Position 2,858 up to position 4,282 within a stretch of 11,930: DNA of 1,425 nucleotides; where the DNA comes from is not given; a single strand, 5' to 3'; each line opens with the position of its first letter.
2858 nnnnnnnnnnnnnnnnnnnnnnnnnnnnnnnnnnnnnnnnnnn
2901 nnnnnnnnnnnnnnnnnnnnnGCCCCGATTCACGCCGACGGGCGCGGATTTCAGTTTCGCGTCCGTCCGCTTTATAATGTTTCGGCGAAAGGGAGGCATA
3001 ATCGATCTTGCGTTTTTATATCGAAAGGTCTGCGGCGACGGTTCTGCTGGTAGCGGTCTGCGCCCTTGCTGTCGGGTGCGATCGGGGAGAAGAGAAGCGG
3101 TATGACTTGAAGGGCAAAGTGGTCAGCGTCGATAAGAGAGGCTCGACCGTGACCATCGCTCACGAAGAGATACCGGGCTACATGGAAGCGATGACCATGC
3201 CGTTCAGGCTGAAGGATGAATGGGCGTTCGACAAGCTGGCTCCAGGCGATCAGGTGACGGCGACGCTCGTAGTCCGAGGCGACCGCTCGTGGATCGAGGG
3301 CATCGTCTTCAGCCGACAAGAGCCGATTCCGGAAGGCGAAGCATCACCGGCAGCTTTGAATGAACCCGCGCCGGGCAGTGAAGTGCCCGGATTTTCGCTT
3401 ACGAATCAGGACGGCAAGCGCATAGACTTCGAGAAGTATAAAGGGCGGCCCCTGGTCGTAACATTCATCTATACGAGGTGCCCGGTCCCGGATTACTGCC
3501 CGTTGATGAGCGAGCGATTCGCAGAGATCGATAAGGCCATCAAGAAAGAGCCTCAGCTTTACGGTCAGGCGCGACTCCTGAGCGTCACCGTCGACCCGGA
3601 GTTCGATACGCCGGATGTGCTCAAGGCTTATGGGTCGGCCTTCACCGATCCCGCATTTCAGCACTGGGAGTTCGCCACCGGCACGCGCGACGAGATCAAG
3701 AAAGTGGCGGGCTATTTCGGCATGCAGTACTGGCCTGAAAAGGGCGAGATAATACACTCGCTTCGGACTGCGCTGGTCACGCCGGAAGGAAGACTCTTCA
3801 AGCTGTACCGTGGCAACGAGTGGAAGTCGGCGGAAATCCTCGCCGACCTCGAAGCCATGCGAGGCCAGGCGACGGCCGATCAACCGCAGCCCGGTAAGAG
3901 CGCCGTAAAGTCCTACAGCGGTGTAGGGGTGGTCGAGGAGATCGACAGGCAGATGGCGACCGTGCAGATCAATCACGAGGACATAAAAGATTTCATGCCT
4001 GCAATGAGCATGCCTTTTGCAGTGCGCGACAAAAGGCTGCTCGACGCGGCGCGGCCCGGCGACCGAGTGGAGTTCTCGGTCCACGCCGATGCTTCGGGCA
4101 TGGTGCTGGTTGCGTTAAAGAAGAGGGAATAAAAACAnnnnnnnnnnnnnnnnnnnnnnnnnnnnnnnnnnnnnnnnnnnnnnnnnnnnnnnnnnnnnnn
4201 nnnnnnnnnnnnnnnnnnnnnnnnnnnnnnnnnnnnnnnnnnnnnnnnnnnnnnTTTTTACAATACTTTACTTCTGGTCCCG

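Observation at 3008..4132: Tri-domain CusF-SCO1-CusF lipoprotein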

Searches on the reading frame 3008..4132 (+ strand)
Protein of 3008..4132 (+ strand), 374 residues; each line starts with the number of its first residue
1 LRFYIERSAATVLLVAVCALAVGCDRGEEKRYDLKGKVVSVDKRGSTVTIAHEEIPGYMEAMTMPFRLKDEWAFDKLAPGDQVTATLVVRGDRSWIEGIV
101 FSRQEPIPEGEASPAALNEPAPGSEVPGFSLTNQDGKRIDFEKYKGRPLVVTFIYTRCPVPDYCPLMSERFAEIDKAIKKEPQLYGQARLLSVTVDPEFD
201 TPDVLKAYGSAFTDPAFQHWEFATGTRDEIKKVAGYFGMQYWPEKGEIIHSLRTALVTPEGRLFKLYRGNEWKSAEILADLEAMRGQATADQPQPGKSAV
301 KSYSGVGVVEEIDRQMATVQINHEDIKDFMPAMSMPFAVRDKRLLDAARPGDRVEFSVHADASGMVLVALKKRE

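Call 3: search_protein_families(library=pfam, proteins=[window:3008-4129:+], max_evalue=0.01)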
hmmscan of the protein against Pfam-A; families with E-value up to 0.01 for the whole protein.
window:3008-4129:+ (374 aa): 6 families
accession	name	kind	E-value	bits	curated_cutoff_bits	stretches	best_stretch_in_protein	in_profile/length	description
PF11604.15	CusF_Ec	-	3.3e-36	123.4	27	2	303-372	2-72/72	Copper binding periplasmic protein CusF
PF02630.20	SCO1-SenC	-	6.1e-24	84.9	22.8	1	128-262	3-133/134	SCO1/SenC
PF00578.27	AhpC-TSA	-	2.1e-06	28.1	26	1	123-212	2-84/124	AhpC/TSA family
PF08534.16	Redoxin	-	7.4e-06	26.2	26.6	1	122-271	2-136/148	Redoxin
PF23284.2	KOW2_Spt5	-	0.00023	21.4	28.9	0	307-328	17-38/50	Transcription elongation factor SPT5, second KOW domain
PF20297.4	MSSS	-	0.0046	17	26.8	0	300-321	7-30/42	MutS2 and Smr-associated SH3 domain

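Call 4: search_protein_families(library=ncbifam, proteins=[window:3008-4129:+], max_evalue=0.01)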
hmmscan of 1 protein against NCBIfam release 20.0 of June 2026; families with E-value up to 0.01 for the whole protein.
window:3008-4129:+ (374 aa): 2 families
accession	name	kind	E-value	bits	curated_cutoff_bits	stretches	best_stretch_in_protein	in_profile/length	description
NF007348.0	PRK09838.1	subfamily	4.2e-15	55.9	143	2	296-358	36-99/115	cation efflux system protein CusF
NF002854.0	PRK03147.1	subfamily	0.0023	17.9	170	1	123-173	39-90/176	thiol-disulfide oxidoreductase ResA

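Call 5: find_homologous_proteins(query=window:3008-4129:+, max_evalue=0.00001)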
Query window:3008-4129:+ (374 aa): 4217 proteins with E <= 0.00001 among 8000 candidates; the best 120 are listed.
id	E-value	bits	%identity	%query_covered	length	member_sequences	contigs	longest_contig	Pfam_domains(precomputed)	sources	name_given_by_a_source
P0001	4.0e-220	748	96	91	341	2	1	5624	PF08534.17,PF11604.16,PF02630.21,PF00578.28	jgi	jgi:protein SCO1/2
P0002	7.7e-190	648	76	100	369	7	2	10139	PF08534.17,PF11604.16,PF02630.21,PF00578.28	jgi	jgi:protein SCO1/2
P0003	6.8e-182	622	74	100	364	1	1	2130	PF08534.17,PF11604.16,PF02630.21,PF00578.28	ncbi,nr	ncbi:MAG TPA: copper-binding protein [Blastocatellia bacterium]|nr:copper-binding protein [Blastocat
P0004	1.6e-170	585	75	90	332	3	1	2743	PF08534.17,PF11604.16,PF02630.21,PF00578.28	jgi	jgi:protein SCO1/2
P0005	1.8e-149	516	75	77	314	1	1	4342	PF08534.17,PF11604.16,PF02630.21,PF00578.28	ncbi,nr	ncbi:MAG TPA: SCO family protein, partial [Blastocatellia bacterium]|nr:SCO family protein [Blastoca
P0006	6.3e-139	481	58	98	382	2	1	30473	PF08534.17,PF11604.16,PF02630.21,PF00578.28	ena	-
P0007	4.9e-138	478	59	94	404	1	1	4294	PF08534.17,PF11604.16,PF02630.21,PF00578.28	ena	-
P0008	9.0e-138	477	58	94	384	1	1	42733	PF08534.17,PF11604.16,PF02630.21,PF00578.28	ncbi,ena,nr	ncbi:MAG TPA: copper-binding protein [Blastocatellia bacterium]|nr:copper-binding protein [Blastocat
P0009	1.5e-137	476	55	99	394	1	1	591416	PF08534.17,PF11604.16,PF02630.21,PF00578.28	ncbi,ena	-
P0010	2.5e-136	472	58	94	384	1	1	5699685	PF08534.17,PF11604.16,PF02630.21,PF00578.28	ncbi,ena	-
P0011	5.7e-134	464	55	98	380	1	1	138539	PF11604.16,PF02630.21,PF00578.28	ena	-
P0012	1.4e-133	463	56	94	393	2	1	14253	PF08534.17,PF11604.16,PF02630.21,PF00578.28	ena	-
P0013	2.1e-133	463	54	100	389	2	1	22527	PF08534.17,PF11604.16,PF02630.21,PF00578.28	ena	-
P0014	2.3e-133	463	57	98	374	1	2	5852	PF08534.17,PF11604.16,PF02630.21,PF00578.28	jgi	jgi:protein SCO1/2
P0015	3.0e-133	462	57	98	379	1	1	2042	PF08534.17,PF11604.16,PF02630.21,PF00578.28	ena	-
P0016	3.6e-133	462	54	100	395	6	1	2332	PF08534.17,PF11604.16,PF02630.21,PF00578.28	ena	-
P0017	3.9e-133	462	60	93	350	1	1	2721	PF08534.17,PF11604.16,PF02630.21,PF00578.28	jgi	jgi:protein SCO1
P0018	5.8e-133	461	56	94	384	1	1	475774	PF11604.16,PF02630.21,PF00578.28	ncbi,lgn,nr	ncbi:MAG TPA: copper-binding protein [Blastocatellia bacterium]|nr:copper-binding protein [Blastocat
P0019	7.6e-133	461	70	75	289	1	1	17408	PF08534.17,PF11604.16,PF02630.21,PF00578.28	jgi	jgi:protein SCO1/2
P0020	1.0e-132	460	56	97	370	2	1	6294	PF08534.17,PF11604.16,PF02630.21,PF00578.28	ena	-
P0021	6.0e-132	458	56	97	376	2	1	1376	PF08534.17,PF11604.16,PF02630.21,PF00578.28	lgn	-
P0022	9.7e-132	457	56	97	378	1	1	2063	PF08534.17,PF11604.16,PF02630.21,PF00578.28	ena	-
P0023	4.2e-131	455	56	96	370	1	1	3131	PF08534.17,PF11604.16,PF02630.21,PF00578.28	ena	-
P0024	4.5e-131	455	57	94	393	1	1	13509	PF08534.17,PF11604.16,PF02630.21,PF00578.28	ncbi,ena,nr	ncbi:MAG TPA: copper-binding protein [Blastocatellia bacterium]|nr:copper-binding protein [Blastocat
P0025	1.2e-130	454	55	98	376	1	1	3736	PF08534.17,PF11604.16,PF02630.21,PF00578.28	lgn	-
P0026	1.3e-130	453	56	95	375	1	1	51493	PF08534.17,PF11604.16,PF02630.21,PF00578.28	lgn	-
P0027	1.7e-130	453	57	97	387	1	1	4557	PF11604.16,PF02630.21,PF00578.28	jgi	jgi:protein SCO1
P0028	2.2e-130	453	55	98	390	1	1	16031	PF08534.17,PF11604.16,PF02630.21,PF00578.28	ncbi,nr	ncbi:MAG TPA: copper-binding protein [Blastocatellia bacterium]|nr:copper-binding protein [Blastocat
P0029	3.4e-130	452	54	98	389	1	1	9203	PF11604.16,PF02630.21,PF00578.28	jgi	jgi:protein SCO1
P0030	4.5e-130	452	55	97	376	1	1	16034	PF08534.17,PF11604.16,PF02630.21,PF00578.28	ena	-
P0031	5.0e-130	452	54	99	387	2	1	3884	PF08534.17,PF11604.16,PF02630.21,PF00578.28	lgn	-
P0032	7.7e-130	451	55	95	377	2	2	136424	PF08534.17,PF11604.16,PF02630.21,PF00578.28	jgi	jgi:protein SCO1/2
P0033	8.1e-130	451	53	95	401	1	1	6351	PF08534.17,PF11604.16,PF02630.21,PF00578.28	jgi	jgi:protein SCO1/2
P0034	1.6e-129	450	55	97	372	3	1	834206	PF08534.17,PF11604.16,PF02630.21,PF00578.28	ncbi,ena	-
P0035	2.3e-129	449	52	98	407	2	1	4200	PF08534.17,PF11604.16,PF02630.21,PF00578.28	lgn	-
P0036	2.5e-129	449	55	98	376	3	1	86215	PF08534.17,PF11604.16,PF02630.21,PF00578.28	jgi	jgi:protein SCO1/2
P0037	3.2e-129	449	53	97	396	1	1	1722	PF08534.17,PF11604.16,PF02630.21,PF00578.28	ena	-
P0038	4.7e-129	448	56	95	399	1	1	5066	PF08534.17,PF11604.16,PF02630.21,PF00578.28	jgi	jgi:protein SCO1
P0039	5.0e-129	448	57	93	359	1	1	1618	PF08534.17,PF11604.16,PF02630.21,PF00578.28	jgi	jgi:protein SCO1/2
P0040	1.1e-128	447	57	92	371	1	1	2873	PF08534.17,PF11604.16,PF02630.21,PF00578.28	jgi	-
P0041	1.6e-128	447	52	98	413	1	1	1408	PF08534.17,PF11604.16,PF02630.21,PF00578.28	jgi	jgi:protein SCO1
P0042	1.6e-128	447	54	97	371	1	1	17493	PF08534.17,PF11604.16,PF02630.21,PF00578.28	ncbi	-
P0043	2.0e-128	446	57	97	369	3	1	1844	PF08534.17,PF11604.16,PF02630.21,PF00578.28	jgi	-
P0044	2.3e-128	446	55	97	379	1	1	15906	PF08534.17,PF11604.16,PF02630.21,PF00578.28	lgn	-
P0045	2.5e-128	446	55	98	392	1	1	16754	PF08534.17,PF11604.16,PF02630.21,PF00578.28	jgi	jgi:protein SCO1/2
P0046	3.2e-128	446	51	99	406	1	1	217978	PF08534.17,PF11604.16,PF02630.21,PF00578.28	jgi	jgi:protein SCO1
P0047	3.6e-128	445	55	98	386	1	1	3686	PF08534.17,PF11604.16,PF02630.21,PF00578.28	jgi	jgi:protein SCO1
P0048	4.7e-128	445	55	97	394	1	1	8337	PF08534.17,PF11604.16,PF02630.21,PF00578.28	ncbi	ncbi:MAG: hypothetical protein V7641_4823 [Blastocatellia bacterium]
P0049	1.7e-127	443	55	97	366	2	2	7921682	PF08534.17,PF11604.16,PF02630.21,PF00578.28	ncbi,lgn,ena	-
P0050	1.7e-127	443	55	98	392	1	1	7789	PF08534.17,PF11604.16,PF02630.21,PF00578.28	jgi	jgi:protein SCO1/2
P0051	4.8e-127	442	55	98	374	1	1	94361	PF08534.17,PF11604.16,PF02630.21,PF00578.28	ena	-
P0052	6.7e-127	441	51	98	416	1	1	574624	PF08534.17,PF11604.16,PF02630.21,PF00578.28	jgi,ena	-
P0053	6.7e-127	441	53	98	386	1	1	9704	PF08534.17,PF11604.16,PF02630.21,PF00578.28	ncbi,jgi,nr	ncbi:MAG TPA: copper-binding protein [Blastocatellia bacterium]|jgi:protein SCO1/2|nr:copper-binding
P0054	1.6e-126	440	55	94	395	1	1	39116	PF08534.17,PF11604.16,PF02630.21,PF00578.28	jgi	jgi:protein SCO1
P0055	2.9e-126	439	56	94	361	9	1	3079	PF08534.17,PF11604.16,PF02630.21,PF00578.28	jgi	jgi:protein SCO1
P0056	3.4e-126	439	53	97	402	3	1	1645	PF08534.17,PF11604.16,PF02630.21,PF00578.28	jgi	jgi:protein SCO1/2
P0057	4.4e-126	439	54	97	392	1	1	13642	PF08534.17,PF11604.16,PF02630.21,PF00578.28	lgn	-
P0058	5.5e-126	438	54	99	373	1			PF08534.17,PF11604.16,PF02630.21,PF00578.28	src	-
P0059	8.9e-126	438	53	97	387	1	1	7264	PF08534.17,PF11604.16,PF02630.21,PF00578.28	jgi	jgi:protein SCO1/2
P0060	1.7e-125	437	53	97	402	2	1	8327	PF08534.17,PF11604.16,PF02630.21,PF00578.28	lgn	-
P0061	1.8e-125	437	55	92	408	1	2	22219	PF08534.17,PF11604.16,PF02630.21,PF00578.28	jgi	jgi:protein SCO1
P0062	2.1e-125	436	51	100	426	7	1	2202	PF08534.17,PF11604.16,PF02630.21,PF00578.28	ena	-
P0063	2.5e-125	436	54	98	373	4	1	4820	PF08534.17,PF11604.16,PF02630.21,PF00578.28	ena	-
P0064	3.0e-125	436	54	99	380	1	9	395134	PF08534.17,PF11604.16,PF02630.21,PF00578.28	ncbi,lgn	ncbi:MAG: copper-binding protein [Acidobacteriota bacterium]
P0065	3.4e-125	436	53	97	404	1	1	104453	PF08534.17,PF11604.16,PF02630.21,PF00578.28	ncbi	ncbi:MAG: copper-binding protein [Blastocatellia bacterium]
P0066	3.7e-125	436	54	98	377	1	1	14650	PF08534.17,PF11604.16,PF02630.21,PF00578.28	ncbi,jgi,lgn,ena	ncbi:MAG TPA: copper-binding protein [Blastocatellia bacterium]|jgi:protein SCO1/2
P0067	6.5e-125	435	52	99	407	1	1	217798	PF11604.16,PF02630.21,PF00578.28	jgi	jgi:protein SCO1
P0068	7.5e-125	435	53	97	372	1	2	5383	PF08534.17,PF11604.16,PF02630.21,PF00578.28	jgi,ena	jgi:protein SCO1/2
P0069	8.4e-125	434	53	99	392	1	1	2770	PF08534.17,PF11604.16,PF02630.21,PF00578.28,PF23284.3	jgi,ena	-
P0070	1.6e-124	433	55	93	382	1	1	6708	PF08534.17,PF11604.16,PF02630.21,PF00578.28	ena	-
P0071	1.8e-124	433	51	94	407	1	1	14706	PF08534.17,PF11604.16,PF02630.21,PF00578.28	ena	-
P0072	3.0e-124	433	55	98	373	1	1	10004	PF08534.17,PF11604.16,PF02630.21,PF00578.28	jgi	jgi:protein SCO1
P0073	3.0e-124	433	52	98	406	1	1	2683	PF08534.17,PF11604.16,PF02630.21,PF00578.28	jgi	jgi:protein SCO1/2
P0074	7.6e-124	431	55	99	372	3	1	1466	PF08534.17,PF11604.16,PF02630.21,PF00578.28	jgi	jgi:protein SCO1/2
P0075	7.6e-124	431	50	99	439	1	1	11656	PF08534.17,PF11604.16,PF02630.21,PF00578.28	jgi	jgi:protein SCO1/2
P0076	1.0e-123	431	54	98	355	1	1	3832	PF08534.17,PF11604.16,PF02630.21,PF00578.28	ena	-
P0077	1.4e-123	430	54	98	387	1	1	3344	PF08534.17,PF11604.16,PF02630.21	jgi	jgi:protein SCO1/2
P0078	2.0e-123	430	52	97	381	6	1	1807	PF08534.17,PF11604.16,PF02630.21,PF00578.28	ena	-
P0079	2.4e-123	430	49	100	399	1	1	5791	PF08534.17,PF11604.16,PF02630.21,PF00578.28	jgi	jgi:protein SCO1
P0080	3.2e-123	429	55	97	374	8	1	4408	PF08534.17,PF11604.16,PF02630.21,PF00578.28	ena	-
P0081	3.8e-123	429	51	96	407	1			PF08534.17,PF11604.16,PF02630.21,PF00578.28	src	-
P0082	5.0e-123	429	53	99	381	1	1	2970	PF08534.17,PF11604.16,PF02630.21,PF00578.28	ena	-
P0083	6.1e-123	428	51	99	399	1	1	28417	PF08534.17,PF11604.16,PF02630.21,PF00578.28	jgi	jgi:protein SCO1/2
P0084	6.8e-123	428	55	93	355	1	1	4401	PF08534.17,PF11604.16,PF02630.21,PF00578.28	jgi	jgi:protein SCO1/2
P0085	6.9e-123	428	54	98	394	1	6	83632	PF08534.17,PF11604.16,PF02630.21,PF00578.28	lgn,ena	-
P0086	9.3e-123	428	53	98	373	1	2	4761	PF08534.17,PF11604.16,PF02630.21,PF00578.28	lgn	-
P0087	1.0e-122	427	54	99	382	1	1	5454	PF08534.17,PF11604.16,PF02630.21,PF00578.28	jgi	jgi:protein SCO1/2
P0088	1.3e-122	427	53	99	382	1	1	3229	PF11604.16,PF02630.21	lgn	-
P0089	1.7e-122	427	54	98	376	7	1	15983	PF08534.17,PF11604.16,PF02630.21,PF00578.28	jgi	jgi:protein SCO1/2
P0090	2.2e-122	426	52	99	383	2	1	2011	PF08534.17,PF11604.16,PF02630.21,PF00578.28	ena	-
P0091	3.9e-122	426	55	93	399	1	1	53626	PF08534.17,PF11604.16,PF02630.21,PF00578.28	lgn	-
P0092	6.3e-122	425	52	98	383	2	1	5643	PF08534.17,PF11604.16,PF02630.21,PF00578.28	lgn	-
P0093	6.3e-122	425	53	97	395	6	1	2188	PF08534.17,PF11604.16,PF02630.21,PF00578.28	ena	-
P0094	1.3e-121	424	53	97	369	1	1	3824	PF08534.17,PF11604.16,PF02630.21,PF00578.28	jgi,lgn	-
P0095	2.4e-121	423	53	97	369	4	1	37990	PF08534.17,PF11604.16,PF02630.21,PF00578.28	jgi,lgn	jgi:protein SCO1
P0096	2.5e-121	423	52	94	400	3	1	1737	PF08534.17,PF11604.16,PF02630.21,PF00578.28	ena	-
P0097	3.9e-121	422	53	97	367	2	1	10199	PF08534.17,PF11604.16,PF02630.21,PF00578.28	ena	-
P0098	4.7e-121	422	54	99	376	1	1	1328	PF08534.17,PF11604.16,PF02630.21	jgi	jgi:protein SCO1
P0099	5.1e-121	422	52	97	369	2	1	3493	PF08534.17,PF11604.16,PF02630.21,PF00578.28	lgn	-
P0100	6.2e-121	422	53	93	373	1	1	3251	PF08534.17,PF11604.16,PF02630.21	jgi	jgi:protein SCO1/2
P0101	6.6e-121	422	53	94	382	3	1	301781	PF08534.17,PF11604.16,PF02630.21,PF00578.28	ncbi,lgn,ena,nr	ncbi:MAG TPA: copper-binding protein [Blastocatellia bacterium]|nr:copper-binding protein [Blastocat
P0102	7.3e-121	421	54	92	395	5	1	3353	PF08534.17,PF11604.16,PF02630.21,PF00578.28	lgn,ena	-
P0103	7.9e-121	421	53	97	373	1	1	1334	PF08534.17,PF11604.16,PF02630.21,PF00578.28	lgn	-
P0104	7.9e-121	421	52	98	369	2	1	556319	PF08534.17,PF11604.16,PF02630.21,PF00578.28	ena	-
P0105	8.9e-121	421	53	97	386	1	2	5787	PF08534.17,PF11604.16,PF02630.21,PF00578.28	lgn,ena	-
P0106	9.0e-121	421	52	93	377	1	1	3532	PF08534.17,PF11604.16,PF02630.21,PF00578.28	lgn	-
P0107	9.7e-121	421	52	97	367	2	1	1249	PF08534.17,PF11604.16,PF02630.21,PF00578.28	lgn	-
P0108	1.3e-120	421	53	98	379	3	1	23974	PF08534.17,PF11604.16,PF02630.21,PF00578.28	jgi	-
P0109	1.5e-120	420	52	99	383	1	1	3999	PF08534.17,PF11604.16,PF02630.21,PF00578.28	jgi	jgi:protein SCO1/2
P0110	1.7e-120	420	53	97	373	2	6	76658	PF08534.17,PF11604.16,PF02630.21,PF00578.28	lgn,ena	-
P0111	4.2e-120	419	53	98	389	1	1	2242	PF08534.17,PF11604.16,PF02630.21,PF00578.28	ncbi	ncbi:MAG: copper-binding protein [Blastocatellia bacterium]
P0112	5.7e-120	418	51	97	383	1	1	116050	PF08534.17,PF11604.16,PF02630.21,PF00578.28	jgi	jgi:protein SCO1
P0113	8.8e-120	418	51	98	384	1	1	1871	PF08534.17,PF11604.16,PF02630.21,PF00578.28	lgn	-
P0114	9.7e-120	418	54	92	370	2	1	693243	PF08534.17,PF11604.16,PF02630.21,PF00578.28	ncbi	-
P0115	1.0e-119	418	54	93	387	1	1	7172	PF08534.17,PF11604.16,PF02630.21,PF00578.28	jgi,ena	-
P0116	1.3e-119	417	52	98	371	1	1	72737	PF08534.17,PF11604.16,PF02630.21,PF00578.28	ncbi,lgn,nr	ncbi:MAG TPA: copper-binding protein [Blastocatellia bacterium]|nr:copper-binding protein [Blastocat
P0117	1.6e-119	417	54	92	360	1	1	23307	PF08534.17,PF11604.16,PF02630.21,PF00578.28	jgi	jgi:protein SCO1/2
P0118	1.7e-119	417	52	98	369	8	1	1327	PF08534.17,PF11604.16,PF02630.21,PF00578.28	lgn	-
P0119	1.9e-119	417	52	98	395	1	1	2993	PF08534.17,PF11604.16,PF02630.21,PF00578.28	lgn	-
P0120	2.3e-119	416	51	99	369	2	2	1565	PF08534.17,PF11604.16,PF02630.21,PF00578.28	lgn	-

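Call 6: search_solved_structures(query=window:3008-4129:+, max_evalue=0.01, show_alignments=3)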
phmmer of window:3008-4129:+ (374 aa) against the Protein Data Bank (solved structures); distinct sequences matched with E-value up to 0.01: 17.
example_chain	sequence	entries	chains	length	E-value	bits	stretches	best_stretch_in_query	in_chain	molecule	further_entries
1xzo_A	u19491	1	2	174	1.7e-18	69.7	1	124-281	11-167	Hypothetical protein ypmQ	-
1on4_A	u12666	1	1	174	1.8e-18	69.6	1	124-281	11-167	Sco1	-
4hde_A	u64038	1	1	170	3.3e-17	65.4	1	125-280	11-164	SCO1/SenC family lipoprotein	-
4wbj_A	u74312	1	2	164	2.6e-12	49.3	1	128-237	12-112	Blr1131 protein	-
4wbr_D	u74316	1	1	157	4.8e-12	48.4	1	129-237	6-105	Blr1131 protein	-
4txo_D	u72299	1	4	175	4e-11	45.4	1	127-237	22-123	Blr1131 protein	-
2gqk_A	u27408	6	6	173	1.7e-10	43.3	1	129-281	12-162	SCO1 protein homolog, mitochondrial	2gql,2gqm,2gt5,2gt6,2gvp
1wp0_A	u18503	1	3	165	1.9e-10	43.2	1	129-281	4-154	SCO1 protein homolog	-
2ggt_A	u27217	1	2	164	2e-10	43.1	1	129-281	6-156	SCO1 protein homolog, mitochondrial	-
2k6v_A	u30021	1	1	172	3.2e-10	42.5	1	139-284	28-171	Putative cytochrome c oxidase assembly protein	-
2hrf_A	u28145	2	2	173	3.8e-09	38.9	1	129-281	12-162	SCO1 protein homolog, mitochondrial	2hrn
6n5u_A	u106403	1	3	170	7.7e-08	34.6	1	128-270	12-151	Protein SCO1 homolog 1, mitochondrial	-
4bpy_A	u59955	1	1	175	3.9e-07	32.3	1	125-232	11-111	SCO PROTEIN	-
2rli_A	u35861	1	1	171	2.6e-05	26.3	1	131-280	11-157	SCO2 protein homolog, mitochondrial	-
3me7_A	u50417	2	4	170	0.00014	23.9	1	123-287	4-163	Putative uncharacterized protein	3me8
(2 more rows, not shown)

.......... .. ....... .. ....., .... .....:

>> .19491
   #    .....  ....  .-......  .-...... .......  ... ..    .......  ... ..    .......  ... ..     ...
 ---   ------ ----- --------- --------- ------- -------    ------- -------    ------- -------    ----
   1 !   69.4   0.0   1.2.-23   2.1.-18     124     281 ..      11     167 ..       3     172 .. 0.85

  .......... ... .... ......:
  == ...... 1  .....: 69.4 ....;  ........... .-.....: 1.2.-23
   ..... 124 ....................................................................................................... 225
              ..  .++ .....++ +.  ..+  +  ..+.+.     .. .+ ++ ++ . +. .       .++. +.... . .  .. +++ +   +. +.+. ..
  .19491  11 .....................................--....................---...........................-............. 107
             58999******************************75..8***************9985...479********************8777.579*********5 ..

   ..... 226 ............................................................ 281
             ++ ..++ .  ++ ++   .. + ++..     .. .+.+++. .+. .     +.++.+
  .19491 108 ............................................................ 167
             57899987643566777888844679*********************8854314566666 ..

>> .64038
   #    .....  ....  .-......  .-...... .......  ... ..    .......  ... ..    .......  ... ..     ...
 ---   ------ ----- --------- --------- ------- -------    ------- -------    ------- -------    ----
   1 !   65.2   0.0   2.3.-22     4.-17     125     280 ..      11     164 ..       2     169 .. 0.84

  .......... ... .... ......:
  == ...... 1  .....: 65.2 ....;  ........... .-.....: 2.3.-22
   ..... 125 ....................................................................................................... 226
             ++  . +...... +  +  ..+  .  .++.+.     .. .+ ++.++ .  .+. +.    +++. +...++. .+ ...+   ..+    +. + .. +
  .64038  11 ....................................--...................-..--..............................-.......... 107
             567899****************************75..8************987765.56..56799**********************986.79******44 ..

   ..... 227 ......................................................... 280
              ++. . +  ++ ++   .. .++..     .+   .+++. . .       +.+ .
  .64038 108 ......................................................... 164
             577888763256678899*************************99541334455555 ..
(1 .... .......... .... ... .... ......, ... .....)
